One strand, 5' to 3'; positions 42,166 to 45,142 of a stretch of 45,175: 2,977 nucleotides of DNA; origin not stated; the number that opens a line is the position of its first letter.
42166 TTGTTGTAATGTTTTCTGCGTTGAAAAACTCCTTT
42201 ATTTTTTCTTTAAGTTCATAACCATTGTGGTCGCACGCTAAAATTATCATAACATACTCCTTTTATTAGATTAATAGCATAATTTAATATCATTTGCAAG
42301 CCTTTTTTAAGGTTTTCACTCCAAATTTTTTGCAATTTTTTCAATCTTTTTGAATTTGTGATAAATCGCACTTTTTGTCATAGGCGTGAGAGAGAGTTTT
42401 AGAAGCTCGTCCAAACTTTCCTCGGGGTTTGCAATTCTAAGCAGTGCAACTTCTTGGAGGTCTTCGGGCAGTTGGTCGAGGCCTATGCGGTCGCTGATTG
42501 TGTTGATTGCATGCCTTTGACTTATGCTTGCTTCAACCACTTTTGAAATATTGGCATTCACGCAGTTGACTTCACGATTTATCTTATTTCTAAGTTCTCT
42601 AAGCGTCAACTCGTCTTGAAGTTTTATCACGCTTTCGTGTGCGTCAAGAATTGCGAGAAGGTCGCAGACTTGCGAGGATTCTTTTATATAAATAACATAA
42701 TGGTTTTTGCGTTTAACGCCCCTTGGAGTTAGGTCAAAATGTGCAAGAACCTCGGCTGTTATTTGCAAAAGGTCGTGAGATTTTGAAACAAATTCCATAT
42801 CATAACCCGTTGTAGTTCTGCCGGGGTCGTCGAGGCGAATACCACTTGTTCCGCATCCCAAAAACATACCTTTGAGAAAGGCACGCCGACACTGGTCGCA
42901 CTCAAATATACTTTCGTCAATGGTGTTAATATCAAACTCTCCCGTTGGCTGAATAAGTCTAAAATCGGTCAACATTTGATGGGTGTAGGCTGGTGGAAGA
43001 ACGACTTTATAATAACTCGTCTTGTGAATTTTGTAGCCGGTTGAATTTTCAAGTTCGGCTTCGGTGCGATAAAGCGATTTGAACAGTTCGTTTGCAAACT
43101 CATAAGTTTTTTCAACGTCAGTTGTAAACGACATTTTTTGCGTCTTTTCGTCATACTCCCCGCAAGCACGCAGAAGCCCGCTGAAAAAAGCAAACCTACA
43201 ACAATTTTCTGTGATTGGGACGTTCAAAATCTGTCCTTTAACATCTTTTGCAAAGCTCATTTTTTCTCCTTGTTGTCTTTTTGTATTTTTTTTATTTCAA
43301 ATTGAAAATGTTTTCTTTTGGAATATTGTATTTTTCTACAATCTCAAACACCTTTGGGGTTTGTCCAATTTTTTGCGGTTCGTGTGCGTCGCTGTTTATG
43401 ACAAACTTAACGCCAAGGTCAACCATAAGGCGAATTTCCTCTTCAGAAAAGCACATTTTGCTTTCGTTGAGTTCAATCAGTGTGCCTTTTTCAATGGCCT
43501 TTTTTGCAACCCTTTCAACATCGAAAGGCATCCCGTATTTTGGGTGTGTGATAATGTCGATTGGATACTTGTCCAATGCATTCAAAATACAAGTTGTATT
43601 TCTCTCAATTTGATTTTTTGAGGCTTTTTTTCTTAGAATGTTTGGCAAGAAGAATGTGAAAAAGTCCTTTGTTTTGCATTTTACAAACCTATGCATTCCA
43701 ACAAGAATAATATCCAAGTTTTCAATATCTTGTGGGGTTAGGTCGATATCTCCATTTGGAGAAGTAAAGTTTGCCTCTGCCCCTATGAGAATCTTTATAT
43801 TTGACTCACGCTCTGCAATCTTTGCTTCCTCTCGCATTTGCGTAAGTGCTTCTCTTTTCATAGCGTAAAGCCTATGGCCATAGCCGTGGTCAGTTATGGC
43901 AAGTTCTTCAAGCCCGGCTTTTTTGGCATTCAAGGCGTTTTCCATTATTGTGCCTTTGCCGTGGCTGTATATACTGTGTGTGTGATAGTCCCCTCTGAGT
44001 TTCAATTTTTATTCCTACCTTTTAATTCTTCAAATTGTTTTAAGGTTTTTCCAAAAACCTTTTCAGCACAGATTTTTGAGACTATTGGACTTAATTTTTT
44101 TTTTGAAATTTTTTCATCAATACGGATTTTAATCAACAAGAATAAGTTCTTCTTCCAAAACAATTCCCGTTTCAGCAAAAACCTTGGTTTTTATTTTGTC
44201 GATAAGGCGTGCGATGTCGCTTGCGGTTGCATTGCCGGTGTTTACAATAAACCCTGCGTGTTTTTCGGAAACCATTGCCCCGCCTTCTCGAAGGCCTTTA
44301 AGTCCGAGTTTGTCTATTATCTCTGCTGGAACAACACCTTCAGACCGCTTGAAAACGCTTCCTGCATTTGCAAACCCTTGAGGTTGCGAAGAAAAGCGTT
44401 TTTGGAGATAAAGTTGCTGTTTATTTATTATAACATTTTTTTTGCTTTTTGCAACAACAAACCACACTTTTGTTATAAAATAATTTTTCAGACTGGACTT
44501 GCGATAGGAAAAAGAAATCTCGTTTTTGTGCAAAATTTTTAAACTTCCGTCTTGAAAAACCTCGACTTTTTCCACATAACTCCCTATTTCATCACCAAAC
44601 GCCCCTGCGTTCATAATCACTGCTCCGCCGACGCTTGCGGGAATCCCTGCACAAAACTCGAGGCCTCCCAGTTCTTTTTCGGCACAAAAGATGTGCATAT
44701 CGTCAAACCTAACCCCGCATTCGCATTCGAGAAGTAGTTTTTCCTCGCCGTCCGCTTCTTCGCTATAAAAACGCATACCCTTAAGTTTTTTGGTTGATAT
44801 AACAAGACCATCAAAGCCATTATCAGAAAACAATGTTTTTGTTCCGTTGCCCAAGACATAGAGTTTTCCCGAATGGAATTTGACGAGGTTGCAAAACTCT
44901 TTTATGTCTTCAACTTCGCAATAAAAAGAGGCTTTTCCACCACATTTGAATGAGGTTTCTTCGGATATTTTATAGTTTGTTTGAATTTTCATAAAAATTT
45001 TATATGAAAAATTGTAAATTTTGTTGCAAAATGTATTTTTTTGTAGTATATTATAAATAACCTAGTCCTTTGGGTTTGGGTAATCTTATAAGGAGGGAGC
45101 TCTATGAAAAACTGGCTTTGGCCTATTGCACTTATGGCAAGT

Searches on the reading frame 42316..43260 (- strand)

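Call 26: search_protein_families(library=pfam, proteins=[window:42316-43260:-], max_evalue=0.01)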
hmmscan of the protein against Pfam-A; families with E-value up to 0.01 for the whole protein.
window:42316-43260:- (314 aa): 4 families
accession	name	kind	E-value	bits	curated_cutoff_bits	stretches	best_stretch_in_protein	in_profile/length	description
PF02650.20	HTH_WhiA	-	8.2e-27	93.9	27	1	227-310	1-84/84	WhiA C-terminal HTH domain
PF14527.11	LAGLIDADG_WhiA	-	8.5e-18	64.7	23.2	1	126-224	2-93/93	WhiA LAGLIDADG-like domain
PF10298.14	WhiA_N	-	3e-06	27.6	23.4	1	20-102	2-85/86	WhiA N-terminal LAGLIDADG-like domain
PF14528.11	LAGLIDADG_3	-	0.0022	18.6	22.5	0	124-187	2-63/82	LAGLIDADG-like domain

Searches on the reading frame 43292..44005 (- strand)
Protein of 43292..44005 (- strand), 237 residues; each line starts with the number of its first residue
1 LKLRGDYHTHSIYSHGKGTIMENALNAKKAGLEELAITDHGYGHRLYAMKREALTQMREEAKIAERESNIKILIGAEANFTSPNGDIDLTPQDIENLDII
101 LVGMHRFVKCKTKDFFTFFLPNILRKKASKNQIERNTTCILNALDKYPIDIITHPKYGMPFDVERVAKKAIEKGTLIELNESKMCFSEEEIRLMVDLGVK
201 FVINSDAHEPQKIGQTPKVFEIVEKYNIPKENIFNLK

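Call 26: search_protein_families(library=pfam, proteins=[window:43292-44005:-], max_evalue=0.01)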
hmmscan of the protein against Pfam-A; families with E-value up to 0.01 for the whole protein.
window:43292-44005:- (237 aa): 1 family
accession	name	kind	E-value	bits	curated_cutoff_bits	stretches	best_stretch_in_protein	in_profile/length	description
PF02811.25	PHP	-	2.2e-12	48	26.4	1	6-181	1-163/164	PHP domain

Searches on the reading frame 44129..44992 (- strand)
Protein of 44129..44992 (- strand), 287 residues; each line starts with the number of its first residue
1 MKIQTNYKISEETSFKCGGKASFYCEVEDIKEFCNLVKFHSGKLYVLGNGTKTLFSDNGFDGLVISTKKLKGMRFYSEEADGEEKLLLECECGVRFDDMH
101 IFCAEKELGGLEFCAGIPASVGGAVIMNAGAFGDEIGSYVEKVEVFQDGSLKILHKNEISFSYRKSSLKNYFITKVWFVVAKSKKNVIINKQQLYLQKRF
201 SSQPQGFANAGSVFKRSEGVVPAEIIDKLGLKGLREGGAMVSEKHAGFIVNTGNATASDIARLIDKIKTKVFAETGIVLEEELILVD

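Call 26: search_protein_families(library=pfam, proteins=[window:44129-44992:-], max_evalue=0.01)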
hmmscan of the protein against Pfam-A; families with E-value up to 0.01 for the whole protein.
window:44129-44992:- (287 aa): 2 families
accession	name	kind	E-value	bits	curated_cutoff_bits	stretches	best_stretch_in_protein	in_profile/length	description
PF02873.21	MurB_C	-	3.3e-28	98.2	27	1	190-285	4-98/99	UDP-N-acetylenolpyruvoylglucosamine reductase, C-terminal domain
PF01565.28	FAD_binding_4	-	2.1e-15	57.1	26.4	1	27-146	10-129/139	FAD binding domain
